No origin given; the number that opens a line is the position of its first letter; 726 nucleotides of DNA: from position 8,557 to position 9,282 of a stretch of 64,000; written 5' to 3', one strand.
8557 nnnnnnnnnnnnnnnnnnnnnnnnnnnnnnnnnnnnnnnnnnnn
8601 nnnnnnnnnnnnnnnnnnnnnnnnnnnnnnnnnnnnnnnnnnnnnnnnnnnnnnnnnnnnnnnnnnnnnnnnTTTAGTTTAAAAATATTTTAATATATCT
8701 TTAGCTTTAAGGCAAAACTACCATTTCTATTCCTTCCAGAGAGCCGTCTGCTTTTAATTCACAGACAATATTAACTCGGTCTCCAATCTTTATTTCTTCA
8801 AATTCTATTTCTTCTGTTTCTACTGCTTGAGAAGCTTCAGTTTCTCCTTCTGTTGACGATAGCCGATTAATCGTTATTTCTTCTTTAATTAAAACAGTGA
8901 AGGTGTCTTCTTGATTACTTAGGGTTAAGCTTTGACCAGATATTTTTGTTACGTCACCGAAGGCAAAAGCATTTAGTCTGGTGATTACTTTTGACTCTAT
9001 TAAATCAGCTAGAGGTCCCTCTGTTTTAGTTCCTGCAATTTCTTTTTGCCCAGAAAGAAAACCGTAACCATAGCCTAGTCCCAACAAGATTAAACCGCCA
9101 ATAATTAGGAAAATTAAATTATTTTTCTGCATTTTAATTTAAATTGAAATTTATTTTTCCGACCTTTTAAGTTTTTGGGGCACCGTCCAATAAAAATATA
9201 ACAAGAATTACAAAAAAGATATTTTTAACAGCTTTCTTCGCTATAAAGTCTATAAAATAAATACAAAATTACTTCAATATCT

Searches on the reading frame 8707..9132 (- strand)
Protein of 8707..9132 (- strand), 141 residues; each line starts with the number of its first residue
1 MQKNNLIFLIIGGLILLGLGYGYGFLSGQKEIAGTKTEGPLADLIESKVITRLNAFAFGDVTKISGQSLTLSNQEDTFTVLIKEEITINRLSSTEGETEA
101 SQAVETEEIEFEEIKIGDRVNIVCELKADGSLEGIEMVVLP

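Call 5: search_protein_families(library=pfam, proteins=[window:8707-9132:-], max_evalue=0.1)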
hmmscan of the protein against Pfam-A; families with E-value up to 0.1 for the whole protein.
window:8707-9132:- (141 aa): 1 family
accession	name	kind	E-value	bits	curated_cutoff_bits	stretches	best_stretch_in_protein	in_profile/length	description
PF08480.16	Disaggr_assoc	-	0.042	14.2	22.6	1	21-100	43-118/194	Disaggregatase related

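Call 6: search_protein_families(library=ncbifam, proteins=[window:8707-9132:-], max_evalue=0.1)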
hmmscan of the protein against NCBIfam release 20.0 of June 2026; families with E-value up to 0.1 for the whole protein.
window:8707-9132:- (141 aa): 0 families
